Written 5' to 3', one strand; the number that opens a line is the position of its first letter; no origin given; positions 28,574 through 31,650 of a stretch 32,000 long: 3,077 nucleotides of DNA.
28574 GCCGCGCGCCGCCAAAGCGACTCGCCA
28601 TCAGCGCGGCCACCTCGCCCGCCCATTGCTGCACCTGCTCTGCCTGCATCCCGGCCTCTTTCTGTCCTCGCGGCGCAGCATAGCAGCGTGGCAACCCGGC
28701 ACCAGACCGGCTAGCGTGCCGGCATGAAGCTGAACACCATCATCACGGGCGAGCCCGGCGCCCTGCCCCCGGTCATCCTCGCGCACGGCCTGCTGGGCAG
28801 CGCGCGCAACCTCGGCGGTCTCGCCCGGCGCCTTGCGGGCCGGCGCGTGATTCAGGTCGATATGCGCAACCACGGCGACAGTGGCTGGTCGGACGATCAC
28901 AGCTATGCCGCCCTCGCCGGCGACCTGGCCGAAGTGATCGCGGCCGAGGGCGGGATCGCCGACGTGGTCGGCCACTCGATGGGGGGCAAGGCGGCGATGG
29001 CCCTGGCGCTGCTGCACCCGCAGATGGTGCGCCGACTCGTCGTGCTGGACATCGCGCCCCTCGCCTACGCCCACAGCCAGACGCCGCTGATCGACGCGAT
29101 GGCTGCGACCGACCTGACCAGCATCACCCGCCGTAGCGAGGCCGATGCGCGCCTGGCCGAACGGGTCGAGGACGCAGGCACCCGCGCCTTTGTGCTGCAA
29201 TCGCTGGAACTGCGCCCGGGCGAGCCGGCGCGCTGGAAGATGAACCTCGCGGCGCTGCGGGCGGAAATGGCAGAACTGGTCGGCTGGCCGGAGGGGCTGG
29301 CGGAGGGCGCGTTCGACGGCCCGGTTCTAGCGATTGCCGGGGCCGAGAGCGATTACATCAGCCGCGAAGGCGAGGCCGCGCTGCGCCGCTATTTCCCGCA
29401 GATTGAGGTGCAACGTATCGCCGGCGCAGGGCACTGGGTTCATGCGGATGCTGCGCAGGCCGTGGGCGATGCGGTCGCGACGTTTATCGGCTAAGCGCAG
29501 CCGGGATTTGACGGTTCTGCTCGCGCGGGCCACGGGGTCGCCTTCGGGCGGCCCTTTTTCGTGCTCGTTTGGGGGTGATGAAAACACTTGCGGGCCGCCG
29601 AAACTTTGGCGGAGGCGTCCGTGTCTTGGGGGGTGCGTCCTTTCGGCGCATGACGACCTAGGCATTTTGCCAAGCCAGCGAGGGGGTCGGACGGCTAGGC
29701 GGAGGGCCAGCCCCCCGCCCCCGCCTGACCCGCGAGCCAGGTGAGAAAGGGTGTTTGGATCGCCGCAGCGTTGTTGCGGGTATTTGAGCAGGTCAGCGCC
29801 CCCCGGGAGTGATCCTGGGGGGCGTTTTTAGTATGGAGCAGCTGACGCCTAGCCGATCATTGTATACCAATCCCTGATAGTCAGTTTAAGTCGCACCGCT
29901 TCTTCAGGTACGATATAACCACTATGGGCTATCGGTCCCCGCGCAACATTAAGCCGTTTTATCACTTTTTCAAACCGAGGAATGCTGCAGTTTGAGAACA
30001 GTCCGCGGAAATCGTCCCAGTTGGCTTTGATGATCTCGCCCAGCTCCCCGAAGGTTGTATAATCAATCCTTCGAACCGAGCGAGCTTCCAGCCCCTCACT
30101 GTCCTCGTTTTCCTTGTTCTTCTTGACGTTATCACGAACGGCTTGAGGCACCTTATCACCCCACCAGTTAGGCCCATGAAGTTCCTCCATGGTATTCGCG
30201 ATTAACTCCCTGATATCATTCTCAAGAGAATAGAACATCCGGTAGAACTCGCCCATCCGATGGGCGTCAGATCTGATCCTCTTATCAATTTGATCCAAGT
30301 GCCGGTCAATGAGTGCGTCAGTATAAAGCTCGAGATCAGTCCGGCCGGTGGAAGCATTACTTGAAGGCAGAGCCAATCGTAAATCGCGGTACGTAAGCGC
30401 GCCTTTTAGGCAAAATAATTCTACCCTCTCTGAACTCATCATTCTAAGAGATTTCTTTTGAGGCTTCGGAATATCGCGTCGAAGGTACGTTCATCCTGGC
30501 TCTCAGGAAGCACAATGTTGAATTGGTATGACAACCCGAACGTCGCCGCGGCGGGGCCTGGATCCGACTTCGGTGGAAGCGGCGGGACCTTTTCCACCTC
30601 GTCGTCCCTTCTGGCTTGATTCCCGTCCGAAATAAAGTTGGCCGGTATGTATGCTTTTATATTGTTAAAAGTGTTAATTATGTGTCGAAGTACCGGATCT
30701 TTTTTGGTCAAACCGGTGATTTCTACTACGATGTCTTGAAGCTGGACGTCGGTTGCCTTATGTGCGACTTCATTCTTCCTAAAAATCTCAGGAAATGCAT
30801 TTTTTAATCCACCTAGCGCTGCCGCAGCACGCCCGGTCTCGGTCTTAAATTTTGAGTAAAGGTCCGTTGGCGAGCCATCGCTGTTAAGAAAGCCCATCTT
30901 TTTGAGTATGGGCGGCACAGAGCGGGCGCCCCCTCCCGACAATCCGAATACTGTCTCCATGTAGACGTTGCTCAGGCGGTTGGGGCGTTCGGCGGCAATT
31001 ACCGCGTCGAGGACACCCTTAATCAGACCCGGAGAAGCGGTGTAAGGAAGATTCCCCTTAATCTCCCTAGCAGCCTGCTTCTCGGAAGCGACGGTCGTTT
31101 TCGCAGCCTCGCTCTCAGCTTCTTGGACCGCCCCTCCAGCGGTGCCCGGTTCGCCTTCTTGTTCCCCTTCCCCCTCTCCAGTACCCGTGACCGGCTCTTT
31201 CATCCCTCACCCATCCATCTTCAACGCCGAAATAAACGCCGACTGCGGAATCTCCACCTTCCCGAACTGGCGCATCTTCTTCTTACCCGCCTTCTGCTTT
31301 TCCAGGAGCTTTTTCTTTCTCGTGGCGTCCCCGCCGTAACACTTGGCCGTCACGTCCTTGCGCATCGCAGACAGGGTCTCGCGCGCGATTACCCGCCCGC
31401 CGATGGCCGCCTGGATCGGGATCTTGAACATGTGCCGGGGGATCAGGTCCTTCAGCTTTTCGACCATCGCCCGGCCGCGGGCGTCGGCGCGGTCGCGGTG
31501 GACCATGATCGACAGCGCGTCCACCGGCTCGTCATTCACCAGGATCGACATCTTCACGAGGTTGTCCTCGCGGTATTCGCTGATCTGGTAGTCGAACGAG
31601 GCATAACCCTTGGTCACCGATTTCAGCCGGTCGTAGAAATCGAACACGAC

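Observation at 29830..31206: AT-rich DUF5343-like + Swt1-like HEPN two-gene cassette behind lepA: candidate undescribed defence/toxin system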

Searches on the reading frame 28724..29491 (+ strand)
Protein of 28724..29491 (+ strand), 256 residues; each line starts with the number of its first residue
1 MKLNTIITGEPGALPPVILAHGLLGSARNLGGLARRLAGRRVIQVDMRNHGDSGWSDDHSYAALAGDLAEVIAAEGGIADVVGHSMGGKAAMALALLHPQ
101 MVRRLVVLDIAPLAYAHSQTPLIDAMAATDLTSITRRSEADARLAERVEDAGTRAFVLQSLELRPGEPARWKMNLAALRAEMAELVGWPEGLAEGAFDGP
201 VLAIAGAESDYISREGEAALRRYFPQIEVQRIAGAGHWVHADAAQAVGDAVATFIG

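Call 64: find_homologous_proteins(query=window:28724-29491:+, max_evalue=1e-30)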
Query window:28724-29491:+ (256 aa): 3429 proteins with E <= 1e-30 among 8000 candidates; the best 120 are listed.
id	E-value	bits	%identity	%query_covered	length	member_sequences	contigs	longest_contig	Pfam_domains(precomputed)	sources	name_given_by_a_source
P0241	6.2e-159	545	100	100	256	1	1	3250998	PF12697.14,PF00561.27,PF07819.20,PF12146.16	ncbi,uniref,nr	ncbi:alpha/beta fold hydrolase [Paracoccus suum]|uniref:Alpha/beta fold hydrolase n=1 Tax=Paracoccus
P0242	3.8e-119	415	76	100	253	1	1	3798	PF00756.27,PF12697.14,PF00561.27,PF00975.27,PF07819.20,PF12146.16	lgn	-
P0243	3.8e-118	411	76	100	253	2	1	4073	PF12697.14,PF00561.27,PF00975.27,PF07819.20,PF12146.16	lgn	-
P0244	2.6e-111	389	73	100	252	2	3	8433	PF00756.27,PF12697.14,PF00561.27,PF07819.20,PF12146.16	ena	-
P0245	1.6e-109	383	70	100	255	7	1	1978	PF12697.14,PF00561.27,PF00975.27,PF07819.20,PF12146.16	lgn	-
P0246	2.7e-106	373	67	100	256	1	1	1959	PF12697.14,PF00561.27,PF00975.27,PF07819.20,PF12146.16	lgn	-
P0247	5.3e-105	368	69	100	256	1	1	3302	PF00756.27,PF12697.14,PF00561.27,PF00975.27,PF07819.20,PF12146.16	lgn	-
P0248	2.2e-104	366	68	100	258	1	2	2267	PF12697.14,PF00561.27,PF07819.20,PF12146.16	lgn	-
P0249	1.2e-102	361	68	100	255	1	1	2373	PF12697.14,PF00561.27,PF07819.20,PF12146.16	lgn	-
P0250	1.6e-102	360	67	100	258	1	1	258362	PF12697.14,PF00561.27,PF00975.27,PF07819.20,PF12146.16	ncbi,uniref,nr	ncbi:alpha/beta fold hydrolase [Paracoccus sp. S-4012]|uniref:alpha/beta fold hydrolase n=1 Tax=Para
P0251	1.7e-99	350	66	100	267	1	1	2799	PF12697.14,PF00561.27,PF00975.27,PF07819.20,PF12146.16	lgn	-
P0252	3.3e-99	349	66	100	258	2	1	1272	PF12697.14,PF00561.27,PF07819.20,PF12146.16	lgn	-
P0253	4.5e-99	349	66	99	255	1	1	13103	PF00756.27,PF12697.14,PF00561.27,PF00975.27,PF07819.20,PF12146.16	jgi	-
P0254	1.1e-98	348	64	99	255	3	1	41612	PF00756.27,PF12697.14,PF00561.27,PF00975.27,PF07819.20,PF12146.16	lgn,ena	-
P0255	1.4e-97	344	64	100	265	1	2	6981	PF12697.14,PF00561.27,PF07819.20,PF12146.16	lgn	-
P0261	3.4e-96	340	64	100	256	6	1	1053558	PF12697.14,PF00561.27,PF00975.27,PF07819.20,PF12146.16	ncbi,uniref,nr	ncbi:alpha/beta fold hydrolase [Paracoccus litorisediminis]|uniref:Alpha/beta fold hydrolase n=2 Tax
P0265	2.0e-95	337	63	100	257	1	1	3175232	PF12697.14,PF00561.27,PF00975.27,PF07819.20,PF12146.16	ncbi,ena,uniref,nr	ncbi:alpha/beta fold hydrolase [Paracoccus sediminicola]|uniref:alpha/beta fold hydrolase n=1 Tax=Pa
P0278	1.2e-94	334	65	100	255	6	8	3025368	PF12697.14,PF00561.27,PF00975.27,PF07819.20,PF12146.16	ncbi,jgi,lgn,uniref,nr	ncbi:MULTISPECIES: alpha/beta fold hydrolase [Paracoccus]|jgi:pimeloyl-ACP methyl ester carboxyleste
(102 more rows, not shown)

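Call 65: find_encoding_contigs(protein=P0242, flank=6000, max_places=2)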
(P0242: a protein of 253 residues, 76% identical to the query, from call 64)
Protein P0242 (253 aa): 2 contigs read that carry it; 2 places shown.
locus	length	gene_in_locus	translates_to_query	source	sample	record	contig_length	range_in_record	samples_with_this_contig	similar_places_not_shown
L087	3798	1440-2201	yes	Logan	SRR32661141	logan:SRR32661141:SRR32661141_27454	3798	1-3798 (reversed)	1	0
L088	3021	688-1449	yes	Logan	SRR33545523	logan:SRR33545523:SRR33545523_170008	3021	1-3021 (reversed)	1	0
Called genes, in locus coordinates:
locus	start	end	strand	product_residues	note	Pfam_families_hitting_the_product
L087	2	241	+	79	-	?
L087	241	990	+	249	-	-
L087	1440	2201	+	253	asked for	PF00561:Abhydrolase_1, PF00975:Thioesterase (weak), PF07819:PGAP1 (faint), PF12146:Hydrolase_4, PF12697:Abhydrolase_6, PF00756:Esterase (weak)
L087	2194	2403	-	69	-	-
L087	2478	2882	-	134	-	PF18731:HEPN_Swt1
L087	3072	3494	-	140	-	PF17278:DUF5343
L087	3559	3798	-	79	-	?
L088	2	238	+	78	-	?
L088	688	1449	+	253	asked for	PF00561:Abhydrolase_1, PF00975:Thioesterase (weak), PF07819:PGAP1 (faint), PF12146:Hydrolase_4, PF12697:Abhydrolase_6, PF00756:Esterase (weak)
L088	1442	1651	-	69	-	-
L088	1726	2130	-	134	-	PF18731:HEPN_Swt1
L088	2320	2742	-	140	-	PF17278:DUF5343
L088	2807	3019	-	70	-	?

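Call 66: find_encoding_contigs(protein=P0243, flank=6000, max_places=2)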
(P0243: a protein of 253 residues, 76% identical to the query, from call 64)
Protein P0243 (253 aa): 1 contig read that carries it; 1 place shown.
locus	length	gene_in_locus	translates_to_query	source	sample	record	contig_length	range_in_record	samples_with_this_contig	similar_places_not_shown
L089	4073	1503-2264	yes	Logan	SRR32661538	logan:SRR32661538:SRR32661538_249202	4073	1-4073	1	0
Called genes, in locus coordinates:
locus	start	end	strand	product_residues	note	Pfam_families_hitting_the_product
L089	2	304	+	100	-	?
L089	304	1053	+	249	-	-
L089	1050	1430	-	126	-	-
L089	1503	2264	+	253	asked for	PF00561:Abhydrolase_1, PF00975:Thioesterase (faint), PF07819:PGAP1 (faint), PF12146:Hydrolase_4, PF12697:Abhydrolase_6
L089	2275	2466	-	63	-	-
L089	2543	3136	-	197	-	PF18731:HEPN_Swt1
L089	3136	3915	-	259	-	PF17278:DUF5343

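Call 67: find_encoding_contigs(protein=P0250, flank=6000, max_places=2)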
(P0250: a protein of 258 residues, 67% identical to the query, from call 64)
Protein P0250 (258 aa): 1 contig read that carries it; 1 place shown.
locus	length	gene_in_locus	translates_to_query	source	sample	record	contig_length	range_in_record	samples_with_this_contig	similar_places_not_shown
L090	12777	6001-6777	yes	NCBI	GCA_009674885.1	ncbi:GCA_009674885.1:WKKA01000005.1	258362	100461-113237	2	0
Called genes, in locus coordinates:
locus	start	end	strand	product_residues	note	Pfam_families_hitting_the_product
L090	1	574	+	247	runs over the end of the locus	PF00106:adh_short, PF08659:KR, PF13561:adh_short_C2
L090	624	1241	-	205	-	PF01048:PNP_UDP_1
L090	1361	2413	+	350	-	PF01547:SBP_bac_1 (weak), PF13343:SBP_bac_6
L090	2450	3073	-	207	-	PF10090:HPTransfase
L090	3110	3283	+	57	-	PF12073:DUF3553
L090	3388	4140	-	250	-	PF20143:NAD_kinase_C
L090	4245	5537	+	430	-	PF00464:SHMT, PF00155:Aminotran_1_2 (weak), PF01041:DegT_DnrJ_EryC1 (weak)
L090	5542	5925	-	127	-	-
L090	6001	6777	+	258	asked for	PF00561:Abhydrolase_1, PF00975:Thioesterase (weak), PF07819:PGAP1 (faint), PF12146:Hydrolase_4, PF12697:Abhydrolase_6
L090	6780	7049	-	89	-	-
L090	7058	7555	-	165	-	PF01292:Ni_hydr_CYTB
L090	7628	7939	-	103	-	PF21173:DksA-like_N, PF01258:zf-dskA_traR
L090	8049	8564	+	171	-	-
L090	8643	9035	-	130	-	-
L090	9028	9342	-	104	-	-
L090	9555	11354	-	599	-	PF00009:GTP_EFTU, PF03144:GTP_EFTU_D2, PF14492:EFG_III (weak), PF00679:EFG_C, PF06421:LepA_C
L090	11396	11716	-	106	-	PF09864:MliC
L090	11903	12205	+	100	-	-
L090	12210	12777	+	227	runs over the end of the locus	PF02146:SIR2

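Call 68: find_encoding_contigs(protein=P0278, flank=6000, max_places=2)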
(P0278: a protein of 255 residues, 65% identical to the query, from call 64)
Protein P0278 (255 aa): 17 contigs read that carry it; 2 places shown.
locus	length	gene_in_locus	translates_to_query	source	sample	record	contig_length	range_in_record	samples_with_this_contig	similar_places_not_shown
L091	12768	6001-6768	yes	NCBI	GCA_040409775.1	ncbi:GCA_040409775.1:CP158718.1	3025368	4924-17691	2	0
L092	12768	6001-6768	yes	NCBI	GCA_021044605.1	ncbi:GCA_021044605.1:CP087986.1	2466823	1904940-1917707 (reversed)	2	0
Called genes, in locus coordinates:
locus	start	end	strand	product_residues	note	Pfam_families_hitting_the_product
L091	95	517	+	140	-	PF02566:OsmC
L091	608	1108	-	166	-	-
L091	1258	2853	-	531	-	PF00009:GTP_EFTU, PF01926:MMR_HSR1 (faint), PF22042:EF-G_D2, PF03144:GTP_EFTU_D2, PF16658:RF3_C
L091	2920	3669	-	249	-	PF01513:NAD_kinase (weak), PF20143:NAD_kinase_C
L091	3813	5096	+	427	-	PF00464:SHMT, PF00155:Aminotran_1_2, PF01041:DegT_DnrJ_EryC1 (weak)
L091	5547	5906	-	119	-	-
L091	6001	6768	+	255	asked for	PF00561:Abhydrolase_1, PF00975:Thioesterase (weak), PF07819:PGAP1 (faint), PF12146:Hydrolase_4, PF12697:Abhydrolase_6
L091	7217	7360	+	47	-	PF08085:Entericidin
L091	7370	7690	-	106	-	PF21173:DksA-like_N, PF01258:zf-dskA_traR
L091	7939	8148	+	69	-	PF08085:Entericidin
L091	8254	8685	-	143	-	PF22381:Staph_reg_Sar_Rot (weak), PF01978:TrmB (weak), PF12802:MarR_2, PF25213:HVO_A0261_N (faint), PF01047:MarR, PF13463:HTH_27, PF25212:HVO_A0114 (weak), PF09339:HTH_IclR (weak)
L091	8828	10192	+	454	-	PF20510:HgmA_N, PF04209:HgmA_C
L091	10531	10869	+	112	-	-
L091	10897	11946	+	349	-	PF02275:CBAH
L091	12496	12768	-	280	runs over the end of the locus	PF05673:DUF815, PF13191:AAA_16 (weak)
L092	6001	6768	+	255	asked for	PF00561:Abhydrolase_1, PF00975:Thioesterase (weak), PF07819:PGAP1 (faint), PF12146:Hydrolase_4, PF12697:Abhydrolase_6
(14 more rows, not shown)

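Call 69: find_encoding_contigs(protein=P0265, flank=6000, max_places=1)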
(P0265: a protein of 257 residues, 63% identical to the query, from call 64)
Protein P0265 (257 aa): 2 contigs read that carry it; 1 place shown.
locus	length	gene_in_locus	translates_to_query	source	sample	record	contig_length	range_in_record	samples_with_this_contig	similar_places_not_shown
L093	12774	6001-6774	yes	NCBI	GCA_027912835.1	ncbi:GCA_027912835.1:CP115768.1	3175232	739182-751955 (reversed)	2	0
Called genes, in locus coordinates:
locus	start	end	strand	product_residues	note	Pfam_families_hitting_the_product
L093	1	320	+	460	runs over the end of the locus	PF01546:Peptidase_M20, PF07687:M20_dimer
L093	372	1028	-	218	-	PF01464:SLT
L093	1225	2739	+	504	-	PF02934:GatB_N, PF02637:GatB_Yqey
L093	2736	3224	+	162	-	-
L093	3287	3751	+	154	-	-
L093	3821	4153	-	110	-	PF00893:Multi_Drug_Res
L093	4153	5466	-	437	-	PF00919:UPF0004, PF04055:Radical_SAM, PF01938:TRAM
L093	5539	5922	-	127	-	-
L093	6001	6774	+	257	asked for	PF00561:Abhydrolase_1, PF00975:Thioesterase (weak), PF07819:PGAP1 (faint), PF12146:Hydrolase_4, PF12697:Abhydrolase_6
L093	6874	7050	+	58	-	-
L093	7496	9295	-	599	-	PF00009:GTP_EFTU, PF03144:GTP_EFTU_D2, PF14492:EFG_III (weak), PF00679:EFG_C, PF06421:LepA_C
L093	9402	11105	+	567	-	PF01979:Amidohydro_1, PF07969:Amidohydro_3 (weak), PF13382:Adenine_deam_C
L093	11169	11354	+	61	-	PF00403:HMA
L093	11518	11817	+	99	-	-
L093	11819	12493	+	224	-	PF02146:SIR2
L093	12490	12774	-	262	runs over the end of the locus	PF06426:SATase_N, PF00132:Hexapep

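Call 70: find_encoding_contigs(protein=P0261, flank=6000, max_places=1)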
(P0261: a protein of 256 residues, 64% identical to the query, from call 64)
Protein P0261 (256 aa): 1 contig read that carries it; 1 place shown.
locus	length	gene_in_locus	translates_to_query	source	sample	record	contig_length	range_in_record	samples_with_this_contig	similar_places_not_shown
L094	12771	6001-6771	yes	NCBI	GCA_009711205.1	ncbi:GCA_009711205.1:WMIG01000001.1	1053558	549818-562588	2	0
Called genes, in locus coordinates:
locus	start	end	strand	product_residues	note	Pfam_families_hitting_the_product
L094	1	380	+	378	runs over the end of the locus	PF01966:HD, PF13286:HD_assoc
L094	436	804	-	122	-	PF03713:DUF305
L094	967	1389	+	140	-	PF02566:OsmC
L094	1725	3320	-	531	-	PF00009:GTP_EFTU, PF01926:MMR_HSR1 (faint), PF22042:EF-G_D2, PF03144:GTP_EFTU_D2, PF16658:RF3_C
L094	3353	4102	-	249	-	PF01513:NAD_kinase (weak), PF20143:NAD_kinase_C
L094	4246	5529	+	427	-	PF00464:SHMT, PF00155:Aminotran_1_2, PF01041:DegT_DnrJ_EryC1 (weak)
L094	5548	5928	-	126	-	-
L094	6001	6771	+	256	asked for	PF00561:Abhydrolase_1, PF00975:Thioesterase (weak), PF07819:PGAP1 (faint), PF12146:Hydrolase_4 (weak), PF12697:Abhydrolase_6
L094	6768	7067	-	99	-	-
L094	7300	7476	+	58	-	PF08085:Entericidin (weak)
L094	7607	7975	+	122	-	-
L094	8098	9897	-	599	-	PF00009:GTP_EFTU, PF03144:GTP_EFTU_D2 (weak), PF14492:EFG_III (weak), PF00679:EFG_C, PF06421:LepA_C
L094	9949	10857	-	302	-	PF00892:EamA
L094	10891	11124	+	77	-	PF00403:HMA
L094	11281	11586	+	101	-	-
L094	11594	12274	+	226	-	PF02146:SIR2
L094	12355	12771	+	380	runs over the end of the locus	-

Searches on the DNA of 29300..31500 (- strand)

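Call 44: search_rna_families(source=window, start=29300, end=31500, threshold=evalue, max_evalue=1)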
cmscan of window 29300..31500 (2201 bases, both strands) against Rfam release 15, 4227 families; matches with E-value up to 1: 2.
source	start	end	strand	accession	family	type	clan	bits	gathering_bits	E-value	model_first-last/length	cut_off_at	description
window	30034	30082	-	RF01544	TB11Cs5H3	Gene; snRNA; snoRNA; HACA-box;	-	20.6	50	0.2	1-65/65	no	Trypanosomatid snoRNA TB11Cs5H3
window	30485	30517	+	RF01704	Glutamine-II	Cis-reg; riboswitch;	-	16.5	33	0.53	1-60/60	no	Glutamine-II riboswitch aptamer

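Call 52: search_dna_similar(query=L036:9992-11210:+, collection=ecoli_genomes, mode=distant, max_rows=10)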
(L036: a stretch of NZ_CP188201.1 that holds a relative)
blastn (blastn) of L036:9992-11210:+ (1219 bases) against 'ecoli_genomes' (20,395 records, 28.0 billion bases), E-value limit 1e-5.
No match.
